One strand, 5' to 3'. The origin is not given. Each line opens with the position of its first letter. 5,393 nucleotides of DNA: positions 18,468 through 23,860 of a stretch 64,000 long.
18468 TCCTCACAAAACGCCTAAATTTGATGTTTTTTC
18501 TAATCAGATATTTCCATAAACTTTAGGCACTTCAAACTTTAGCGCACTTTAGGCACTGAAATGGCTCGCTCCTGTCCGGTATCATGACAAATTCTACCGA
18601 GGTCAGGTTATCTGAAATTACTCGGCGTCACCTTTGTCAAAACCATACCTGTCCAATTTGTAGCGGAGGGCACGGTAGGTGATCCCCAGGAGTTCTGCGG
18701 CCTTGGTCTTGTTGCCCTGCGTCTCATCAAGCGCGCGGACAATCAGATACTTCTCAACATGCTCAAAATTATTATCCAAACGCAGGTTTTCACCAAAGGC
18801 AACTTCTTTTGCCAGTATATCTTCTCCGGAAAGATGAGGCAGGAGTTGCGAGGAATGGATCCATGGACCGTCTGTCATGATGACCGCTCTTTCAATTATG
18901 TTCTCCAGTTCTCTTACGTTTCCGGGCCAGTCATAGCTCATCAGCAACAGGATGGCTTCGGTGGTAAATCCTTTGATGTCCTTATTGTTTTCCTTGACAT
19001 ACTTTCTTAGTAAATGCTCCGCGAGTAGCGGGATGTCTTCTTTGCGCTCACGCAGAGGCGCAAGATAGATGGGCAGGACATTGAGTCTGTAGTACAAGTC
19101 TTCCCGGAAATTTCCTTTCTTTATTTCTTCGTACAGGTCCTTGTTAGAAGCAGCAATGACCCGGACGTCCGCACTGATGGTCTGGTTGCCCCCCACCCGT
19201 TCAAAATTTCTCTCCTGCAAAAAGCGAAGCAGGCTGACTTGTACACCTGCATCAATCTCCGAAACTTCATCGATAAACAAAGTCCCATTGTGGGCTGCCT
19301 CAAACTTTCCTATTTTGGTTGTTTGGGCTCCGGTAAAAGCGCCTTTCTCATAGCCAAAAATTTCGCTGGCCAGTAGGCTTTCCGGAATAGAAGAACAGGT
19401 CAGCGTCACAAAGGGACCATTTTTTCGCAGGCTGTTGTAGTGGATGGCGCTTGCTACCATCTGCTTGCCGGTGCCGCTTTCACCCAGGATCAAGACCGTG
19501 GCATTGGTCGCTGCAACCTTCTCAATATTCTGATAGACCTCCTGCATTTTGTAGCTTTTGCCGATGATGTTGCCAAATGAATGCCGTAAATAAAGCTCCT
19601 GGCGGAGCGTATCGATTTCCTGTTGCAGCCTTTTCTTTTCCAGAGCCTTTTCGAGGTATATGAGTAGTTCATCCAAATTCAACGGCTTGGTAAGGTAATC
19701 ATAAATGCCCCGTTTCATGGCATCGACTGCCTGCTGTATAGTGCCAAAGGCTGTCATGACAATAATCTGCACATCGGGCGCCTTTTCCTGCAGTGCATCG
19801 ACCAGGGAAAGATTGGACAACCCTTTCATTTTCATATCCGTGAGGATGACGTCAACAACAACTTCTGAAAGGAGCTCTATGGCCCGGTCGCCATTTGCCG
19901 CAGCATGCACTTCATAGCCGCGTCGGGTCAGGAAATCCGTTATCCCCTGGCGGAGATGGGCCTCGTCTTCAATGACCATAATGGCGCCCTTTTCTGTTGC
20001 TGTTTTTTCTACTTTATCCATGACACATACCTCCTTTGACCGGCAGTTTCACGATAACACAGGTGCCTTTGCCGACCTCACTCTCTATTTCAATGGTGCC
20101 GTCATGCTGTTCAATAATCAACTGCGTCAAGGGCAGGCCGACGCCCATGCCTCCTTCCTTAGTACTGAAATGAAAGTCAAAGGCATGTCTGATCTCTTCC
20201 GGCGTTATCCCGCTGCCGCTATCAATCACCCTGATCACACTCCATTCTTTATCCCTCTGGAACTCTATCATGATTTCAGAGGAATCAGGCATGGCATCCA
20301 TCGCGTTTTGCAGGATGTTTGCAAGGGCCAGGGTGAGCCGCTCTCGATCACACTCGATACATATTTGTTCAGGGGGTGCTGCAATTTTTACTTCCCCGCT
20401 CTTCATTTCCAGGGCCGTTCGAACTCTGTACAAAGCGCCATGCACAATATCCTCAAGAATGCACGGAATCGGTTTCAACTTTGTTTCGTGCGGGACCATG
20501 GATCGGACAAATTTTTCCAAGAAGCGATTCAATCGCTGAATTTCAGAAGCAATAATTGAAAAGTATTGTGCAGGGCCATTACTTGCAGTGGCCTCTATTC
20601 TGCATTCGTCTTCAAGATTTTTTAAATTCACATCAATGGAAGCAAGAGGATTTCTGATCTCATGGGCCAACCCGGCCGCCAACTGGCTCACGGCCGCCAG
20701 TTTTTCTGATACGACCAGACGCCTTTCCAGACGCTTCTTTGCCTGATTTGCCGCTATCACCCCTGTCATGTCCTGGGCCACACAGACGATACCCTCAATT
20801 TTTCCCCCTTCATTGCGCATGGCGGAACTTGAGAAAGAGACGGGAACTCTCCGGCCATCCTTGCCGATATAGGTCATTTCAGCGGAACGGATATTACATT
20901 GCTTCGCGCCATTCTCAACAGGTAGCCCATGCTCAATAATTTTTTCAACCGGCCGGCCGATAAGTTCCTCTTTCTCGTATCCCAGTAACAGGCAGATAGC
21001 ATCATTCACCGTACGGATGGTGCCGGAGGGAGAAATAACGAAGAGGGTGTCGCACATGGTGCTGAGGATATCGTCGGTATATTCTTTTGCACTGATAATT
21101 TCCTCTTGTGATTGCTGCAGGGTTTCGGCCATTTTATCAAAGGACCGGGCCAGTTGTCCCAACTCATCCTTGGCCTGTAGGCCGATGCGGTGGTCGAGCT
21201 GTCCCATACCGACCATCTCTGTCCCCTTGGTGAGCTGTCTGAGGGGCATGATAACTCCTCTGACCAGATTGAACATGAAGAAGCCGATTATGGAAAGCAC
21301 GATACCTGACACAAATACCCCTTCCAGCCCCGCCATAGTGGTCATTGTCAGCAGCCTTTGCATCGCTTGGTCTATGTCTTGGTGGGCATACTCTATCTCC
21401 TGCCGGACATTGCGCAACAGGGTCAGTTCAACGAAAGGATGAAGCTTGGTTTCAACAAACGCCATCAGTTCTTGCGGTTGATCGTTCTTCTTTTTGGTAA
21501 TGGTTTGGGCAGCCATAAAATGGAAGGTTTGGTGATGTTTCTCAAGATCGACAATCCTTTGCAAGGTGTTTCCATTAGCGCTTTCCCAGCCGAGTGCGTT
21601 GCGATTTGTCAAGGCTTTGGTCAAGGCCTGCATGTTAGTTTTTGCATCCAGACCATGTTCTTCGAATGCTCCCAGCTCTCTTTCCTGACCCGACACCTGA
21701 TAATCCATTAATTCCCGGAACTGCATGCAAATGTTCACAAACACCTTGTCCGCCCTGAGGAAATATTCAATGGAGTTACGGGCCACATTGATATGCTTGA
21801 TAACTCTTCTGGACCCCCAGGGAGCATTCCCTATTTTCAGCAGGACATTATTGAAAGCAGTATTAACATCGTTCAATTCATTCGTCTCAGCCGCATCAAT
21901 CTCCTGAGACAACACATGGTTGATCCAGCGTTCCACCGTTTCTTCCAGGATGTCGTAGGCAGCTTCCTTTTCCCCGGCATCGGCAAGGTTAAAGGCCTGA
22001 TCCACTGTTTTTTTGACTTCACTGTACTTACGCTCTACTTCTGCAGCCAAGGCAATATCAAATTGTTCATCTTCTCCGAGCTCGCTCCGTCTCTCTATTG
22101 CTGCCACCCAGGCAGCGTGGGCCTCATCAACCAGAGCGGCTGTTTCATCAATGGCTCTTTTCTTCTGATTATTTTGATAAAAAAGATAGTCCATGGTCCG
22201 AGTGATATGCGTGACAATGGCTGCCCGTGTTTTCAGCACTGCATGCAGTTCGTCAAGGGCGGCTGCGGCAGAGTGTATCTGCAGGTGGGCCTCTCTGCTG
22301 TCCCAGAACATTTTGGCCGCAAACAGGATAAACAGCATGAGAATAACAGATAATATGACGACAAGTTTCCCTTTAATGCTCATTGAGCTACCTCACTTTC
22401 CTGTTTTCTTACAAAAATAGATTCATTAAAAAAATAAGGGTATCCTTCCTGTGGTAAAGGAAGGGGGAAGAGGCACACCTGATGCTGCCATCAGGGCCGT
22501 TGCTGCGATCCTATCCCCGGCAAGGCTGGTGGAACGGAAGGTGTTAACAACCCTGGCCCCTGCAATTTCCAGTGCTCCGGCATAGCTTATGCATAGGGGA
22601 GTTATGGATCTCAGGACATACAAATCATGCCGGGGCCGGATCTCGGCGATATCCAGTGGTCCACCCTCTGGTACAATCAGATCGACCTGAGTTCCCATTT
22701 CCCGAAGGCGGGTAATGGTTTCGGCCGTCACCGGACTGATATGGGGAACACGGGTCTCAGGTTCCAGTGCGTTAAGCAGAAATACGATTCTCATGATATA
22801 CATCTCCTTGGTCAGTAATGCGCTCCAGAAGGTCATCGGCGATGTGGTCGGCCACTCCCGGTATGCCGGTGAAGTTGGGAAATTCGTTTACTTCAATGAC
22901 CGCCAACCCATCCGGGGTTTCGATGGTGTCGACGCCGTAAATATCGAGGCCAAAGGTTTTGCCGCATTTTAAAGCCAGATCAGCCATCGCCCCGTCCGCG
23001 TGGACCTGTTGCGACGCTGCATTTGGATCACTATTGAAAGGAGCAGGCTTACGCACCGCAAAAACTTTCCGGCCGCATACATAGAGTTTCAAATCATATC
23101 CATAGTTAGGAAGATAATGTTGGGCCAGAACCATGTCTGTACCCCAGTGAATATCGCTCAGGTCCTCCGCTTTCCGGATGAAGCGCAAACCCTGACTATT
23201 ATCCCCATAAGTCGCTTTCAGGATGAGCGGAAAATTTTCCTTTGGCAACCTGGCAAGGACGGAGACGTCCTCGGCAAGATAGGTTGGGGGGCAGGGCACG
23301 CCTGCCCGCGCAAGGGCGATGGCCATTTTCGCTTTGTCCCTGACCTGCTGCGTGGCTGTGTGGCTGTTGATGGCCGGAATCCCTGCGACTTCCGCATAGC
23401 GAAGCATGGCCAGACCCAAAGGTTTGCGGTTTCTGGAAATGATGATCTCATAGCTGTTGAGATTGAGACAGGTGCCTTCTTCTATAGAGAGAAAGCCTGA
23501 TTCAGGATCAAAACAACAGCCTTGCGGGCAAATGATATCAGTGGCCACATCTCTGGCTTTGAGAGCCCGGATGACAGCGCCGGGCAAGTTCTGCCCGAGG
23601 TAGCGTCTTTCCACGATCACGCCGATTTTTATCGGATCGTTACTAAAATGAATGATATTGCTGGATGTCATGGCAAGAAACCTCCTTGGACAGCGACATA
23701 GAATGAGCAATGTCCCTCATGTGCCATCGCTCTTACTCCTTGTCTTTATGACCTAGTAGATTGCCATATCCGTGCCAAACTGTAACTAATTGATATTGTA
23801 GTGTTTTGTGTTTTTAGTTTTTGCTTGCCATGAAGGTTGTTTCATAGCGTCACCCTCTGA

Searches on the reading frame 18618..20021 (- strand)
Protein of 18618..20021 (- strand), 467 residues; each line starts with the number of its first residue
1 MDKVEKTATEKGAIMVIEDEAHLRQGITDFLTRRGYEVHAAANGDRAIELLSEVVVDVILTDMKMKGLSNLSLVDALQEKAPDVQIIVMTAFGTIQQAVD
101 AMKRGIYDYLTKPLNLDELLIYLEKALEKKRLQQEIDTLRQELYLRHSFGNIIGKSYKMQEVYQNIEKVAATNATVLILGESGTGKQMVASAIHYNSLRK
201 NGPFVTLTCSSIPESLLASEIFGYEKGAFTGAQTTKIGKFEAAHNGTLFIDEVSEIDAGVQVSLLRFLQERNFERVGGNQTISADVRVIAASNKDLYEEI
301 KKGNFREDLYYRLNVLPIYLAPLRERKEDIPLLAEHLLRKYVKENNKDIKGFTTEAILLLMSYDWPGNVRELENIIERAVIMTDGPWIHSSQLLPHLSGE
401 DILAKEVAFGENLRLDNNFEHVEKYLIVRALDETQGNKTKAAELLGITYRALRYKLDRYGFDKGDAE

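Call 17: search_protein_families(library=pfam, proteins=[window:18618-20021:-], max_evalue=0.01)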
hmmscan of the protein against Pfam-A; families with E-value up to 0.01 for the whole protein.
window:18618-20021:- (467 aa): 15 families
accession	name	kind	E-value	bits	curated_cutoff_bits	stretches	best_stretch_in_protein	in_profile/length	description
PF00158.32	Sigma54_activat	-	6.1e-70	234.7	20.2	1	152-318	1-167/168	Sigma-54 interaction domain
PF25601.1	AAA_lid_14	-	3e-29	101.1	27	1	324-399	1-76/87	AAA+ ATPase lid domain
PF00072.30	Response_reg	-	3.9e-26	91.8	30.2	1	14-121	1-108/111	Response regulator receiver domain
PF14532.12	Sigma54_activ_2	-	2.5e-21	76.8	25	1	153-323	1-138/138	Sigma-54 interaction domain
PF02954.25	HTH_8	-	1e-15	57.6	22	1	420-459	3-42/42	Bacterial regulatory protein, Fis family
PF07728.20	AAA_5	-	4.2e-08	33.7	22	1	176-294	2-123/139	AAA domain (dynein-related subfamily)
PF01078.27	Mg_chelatase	-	5.2e-08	33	20.3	1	231-293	93-157/207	Magnesium chelatase, subunit ChlI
PF07724.20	AAA_2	-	3e-06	27.8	27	1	174-303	4-134/166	AAA domain (Cdc48 subfamily)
PF00004.35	AAA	-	0.00015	22.6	21.2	1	176-301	1-115/131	ATPase family associated with various cellular activities (AAA)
PF20720.3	nSTAND3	-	0.00037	20.7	27.2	1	159-205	3-49/155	Novel STAND NTPase 3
PF20161.5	VpsR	-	0.0011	19.2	23.7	1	10-121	9-118/121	VpsR domain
PF13245.12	AAA_19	-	0.0013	19.3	25.1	0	169-273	7-120/134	AAA domain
PF00493.29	MCM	-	0.0016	18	23.3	1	171-295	55-174/224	MCM P-loop domain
PF20030.5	bpMoxR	-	0.0028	17.2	27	1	169-294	27-146/205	MoxR domain in the MoxR-vWA-beta-propeller ternary systems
PF07726.17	AAA_3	-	0.0085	16.4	27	0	176-293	2-111/131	ATPase family associated with various cellular activities (AAA)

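Call 51: search_protein_families(library=ncbifam, proteins=[window:18618-20021:-], max_evalue=0.001)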
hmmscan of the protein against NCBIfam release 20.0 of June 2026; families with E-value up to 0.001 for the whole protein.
window:18618-20021:- (467 aa): 117 families (the best 25 are shown)
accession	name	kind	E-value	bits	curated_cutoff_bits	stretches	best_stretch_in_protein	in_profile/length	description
NF008469.0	PRK11361.1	equivalog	2.3e-153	511.2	714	1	12-465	5-460/461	acetoacetate metabolism transcriptional regulator AtoC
TIGR01818.1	ntrC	equivalog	1.7e-125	419.5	558.6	2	14-400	1-384/463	nitrogen regulation protein NR(I)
NF007689.0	PRK10365.1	equivalog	2.4e-125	418.8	760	1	11-458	5-441/441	sigma-54-dependent response regulator transcription factor ZraR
TIGR02915.1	PEP_resp_reg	equivalog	2.9e-123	412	502.6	1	14-460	1-443/445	PEP-CTERM-box response regulator transcription factor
TIGR01817.1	nifA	equivalog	3e-113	379.4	528.85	1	126-394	174-439/534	nif-specific transcriptional activator NifA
NF041946.1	LuxO_transreg_Vib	equivalog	1.3e-112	376.9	800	1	17-457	2-458/463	quorum-sensing sigma-54 dependent transcriptional regulator LuxO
NF041552.1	TF_PrdR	equivalog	8.7e-112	374.3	795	1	122-460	243-577/577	sigma-54 dependent transcriptional regulator PrdR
NF051870.1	NAssimRespRegNtrX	equivalog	1.1e-110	370.6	600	1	14-460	4-451/452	nitrogen assimilation response regulator NtrX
NF008176.1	PRK10923.1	equivalog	8.8e-105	351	620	1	10-390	2-378/469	nitrogen regulation protein NR(I)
NF011695.0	PRK15115.1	equivalog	2e-104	349.8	763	1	12-462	7-439/445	two-component system response regulator GlrR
NF050807.1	TransRegFlbDCaul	equivalog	1.3e-101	340.7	750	1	32-460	21-439/454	sigma-54-dependent transcriptional regulator FlbD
NF049963.1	RespRegFlgRCampy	domain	2.8e-96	323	750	1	14-459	3-427/429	fla regulon two-component system response regulator FlgR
NF041906.1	V4R_TF_MobR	exception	4.2e-96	322.6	999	1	112-458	187-543/544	phenol degradation transcriptional regulator MobR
NF038308.1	RNA_repair_RtcR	equivalog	1.5e-93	314.5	650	1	21-459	37-516/530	RNA repair transcriptional activator RtcR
NF011958.0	PRK15429.1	equivalog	2.2e-90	304.2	830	1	115-463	343-688/692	formate hydrogenlyase transcriptional activator FlhA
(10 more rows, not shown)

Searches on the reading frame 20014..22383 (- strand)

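Call 17: search_protein_families(library=pfam, proteins=[window:20014-22383:-], max_evalue=0.01)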
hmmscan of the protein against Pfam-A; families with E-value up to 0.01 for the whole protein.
window:20014-22383:- (789 aa): 12 families
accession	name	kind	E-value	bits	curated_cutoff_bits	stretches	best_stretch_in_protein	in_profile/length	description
PF02518.31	HATPase_c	-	4.3e-25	88.7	26.4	1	679-783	2-110/111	Histidine kinase-, DNA gyrase B-, and HSP90-like ATPase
PF13426.13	PAS_9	-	5.4e-15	56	27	1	447-540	4-102/103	PAS domain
PF00672.30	HAMP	-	1.1e-12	48.5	25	1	380-424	9-53/53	HAMP domain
PF00989.32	PAS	-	5.2e-12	46.2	22.6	1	438-539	5-113/113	PAS fold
PF00512.31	HisKA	-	1.4e-10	41.5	26.9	1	565-625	2-57/66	His Kinase A (phospho-acceptor) domain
PF13589.12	HATPase_c_3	-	6.7e-08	33.1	25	1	684-743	4-62/137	Histidine kinase-, DNA gyrase B-, and HSP90-like ATPase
PF08448.16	PAS_4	-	1.2e-07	32.3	23.1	1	445-540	6-106/110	PAS fold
PF14501.12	HATPase_c_5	-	2e-06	28.1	22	1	683-769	6-91/102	GHKL domain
PF13581.12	HATPase_c_2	-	0.00013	22.4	27.4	1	686-776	35-123/127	Histidine kinase-like ATPase domain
PF24820.1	Diguanyl_cycl_sensor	-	0.0017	18.8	28.1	1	441-478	3-40/109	Diguanylate cyclase-like sensor domain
PF08447.18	PAS_3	-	0.0064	17.2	25.6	0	458-535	3-88/89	PAS fold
PF13188.13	PAS_8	-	0.0098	16.2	21.8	0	445-484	12-48/65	PAS domain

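Call 51: search_protein_families(library=ncbifam, proteins=[window:20014-22383:-], max_evalue=0.001)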
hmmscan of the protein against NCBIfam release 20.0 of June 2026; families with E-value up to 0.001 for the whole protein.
window:20014-22383:- (789 aa): 86 families (the best 25 are shown)
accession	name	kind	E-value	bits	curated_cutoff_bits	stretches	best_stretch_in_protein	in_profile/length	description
NF008468.0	PRK11360.1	equivalog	1.4e-69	235.1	646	1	337-783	184-609/616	two-component system sensor histidine kinase AtoS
NF033092.0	HK_WalK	equivalog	1e-49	169.6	725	1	347-782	169-594/594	cell wall metabolism sensor histidine kinase WalK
NF007688.0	PRK10364.1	equivalog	5.3e-47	160.6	479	1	546-783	221-452/460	two-component system sensor histidine kinase ZraS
NF046044.1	PnpS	equivalog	3.5e-42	144.8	400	1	380-781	1-390/390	two-component system histidine kinase PnpS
NF052574.1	HisKinEspCMyxo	equivalog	2.5e-37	128.5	1200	1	451-782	303-637/785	serine histidine kinase EspC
NF053867.1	SprKinKinDBac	equivalog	8.7e-34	116.8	775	1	550-783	271-498/500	sporulation kinase KinD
NF033093.1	HK_VicK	exception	6.8e-32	110.7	680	1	354-782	13-435/448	cell wall metabolism sensor histidine kinase VicK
NF040691.1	MtrAB_MtrB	equivalog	1.9e-29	103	450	2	546-785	251-495/507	MtrAB system histidine kinase MtrB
TIGR02916.1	PEP_his_kin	equivalog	6.6e-29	101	300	1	544-781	454-679/679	XrtA/PEP-CTERM system histidine kinase PrsK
NF047874.1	MASE3_PAS_HK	subfamily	7.9e-29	100.9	560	1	406-783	237-626/655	MASE3 domain-containing sensor histidine kinase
NF047794.1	HisKinPtgB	equivalog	2.5e-27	95.4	1000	1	552-779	429-652/656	two-component system sensor histidine kinase PgtB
TIGR02966.1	phoR_proteo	equivalog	3.6e-26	92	334.2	1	436-777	8-330/333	phosphate regulon sensor histidine kinase PhoR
NF045911.1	TCSHisKinNblS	equivalog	4.1e-26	91.5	1000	1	356-782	186-620/621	two-component system sensor histidine kinase NblS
NF010411.0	PRK13837.1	equivalog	1.1e-25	89.9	647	1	544-783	429-676/828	two-component system VirA-like sensor kinase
NF052573.1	HisKinEspAMyxo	equivalog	1.1e-25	89.8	1400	1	439-782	259-611/755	serine histidine kinase EspA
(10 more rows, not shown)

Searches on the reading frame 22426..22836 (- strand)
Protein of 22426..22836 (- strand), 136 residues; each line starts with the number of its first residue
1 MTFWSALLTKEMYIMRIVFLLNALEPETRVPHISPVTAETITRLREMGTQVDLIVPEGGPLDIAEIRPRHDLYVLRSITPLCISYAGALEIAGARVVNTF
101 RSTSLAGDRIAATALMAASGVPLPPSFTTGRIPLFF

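Call 17: search_protein_families(library=pfam, proteins=[window:22426-22836:-], max_evalue=0.01)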
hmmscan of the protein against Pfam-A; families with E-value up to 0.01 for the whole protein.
window:22426-22836:- (136 aa): 0 families

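Call 51: search_protein_families(library=ncbifam, proteins=[window:22426-22836:-], max_evalue=0.001)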
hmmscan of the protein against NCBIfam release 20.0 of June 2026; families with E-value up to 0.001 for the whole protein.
window:22426-22836:- (136 aa): 2 families
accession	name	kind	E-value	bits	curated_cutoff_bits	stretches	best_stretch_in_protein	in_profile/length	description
TIGR02144.1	LysX_arch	equivalog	2.1e-05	23.8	275.6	1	41-128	16-107/281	lysine biosynthesis protein LysX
TIGR00768.1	rimK_fam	subfamily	4.1e-05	23.1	143.4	1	41-130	17-109/276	RimK family alpha-L-glutamate ligase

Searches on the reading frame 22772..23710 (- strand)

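Call 17: search_protein_families(library=pfam, proteins=[window:22772-23710:-], max_evalue=0.01)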
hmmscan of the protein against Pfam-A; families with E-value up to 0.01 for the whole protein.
window:22772-23710:- (312 aa): 4 families
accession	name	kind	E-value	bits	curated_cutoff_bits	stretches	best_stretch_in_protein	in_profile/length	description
PF08443.16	RimK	-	2.2e-13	50.7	21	1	124-294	2-184/188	RimK-like ATP-grasp domain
PF02655.19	ATP-grasp_3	-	0.00013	22.6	23.2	1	124-275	2-154/160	ATP-grasp domain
PF05770.16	Ins134_P3_kin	-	0.00025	21.1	23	0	239-294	141-199/201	Inositol 1,3,4-trisphosphate 5/6-kinase ATP-grasp domain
PF14397.11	ATPgrasp_ST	-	0.0094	15.6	31.4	0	242-281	218-259/278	Sugar-transfer associated ATP-grasp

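Call 51: search_protein_families(library=ncbifam, proteins=[window:22772-23710:-], max_evalue=0.001)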
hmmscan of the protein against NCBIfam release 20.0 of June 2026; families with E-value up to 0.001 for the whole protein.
window:22772-23710:- (312 aa): 11 families
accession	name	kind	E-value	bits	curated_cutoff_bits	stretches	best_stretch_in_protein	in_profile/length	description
TIGR00768.1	rimK_fam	subfamily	4.6e-25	88.5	143.4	1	45-296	15-274/276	RimK family alpha-L-glutamate ligase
NF040720.1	MptN_Meth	equivalog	3.9e-21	75.4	350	1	100-298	76-290/291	tetrahydromethanopterin:alpha-L-glutamate ligase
TIGR02144.1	LysX_arch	equivalog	2.6e-19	69.4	275.6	1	83-297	44-274/281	lysine biosynthesis protein LysX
NF007764.0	PRK10446.1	equivalog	1.8e-13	50.5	331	1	49-296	21-284/300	30S ribosomal protein S6--L-glutamate ligase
TIGR04356.1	grasp_GAK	hypoth_equivalog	6.1e-13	48.5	300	1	100-285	74-269/287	GAK system ATP-grasp enzyme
NF002563.0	PRK02186.1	subfamily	2.1e-09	36.2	625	1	106-204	89-192/890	argininosuccinate lyase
TIGR04443.1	F420_CofF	equivalog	5.8e-07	28.8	300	1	102-283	69-263/283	coenzyme gamma-F420-2:alpha-L-glutamate ligase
NF009404.0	PRK12767.1-3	equivalog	4e-06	25.9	316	1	103-188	89-175/344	carbamoyl phosphate synthase-like protein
NF009402.0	PRK12767.1-1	equivalog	6.3e-06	25.2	218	1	113-201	103-194/329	carbamoyl phosphate synthase-like protein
TIGR01235.1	pyruv_carbox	equivalog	8.3e-05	20.2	1114.45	1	110-186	99-179/1143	pyruvate carboxylase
NF009405.0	PRK12767.1-4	equivalog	0.00019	20.5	390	1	111-210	98-195/320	carbamoyl phosphate synthase-like protein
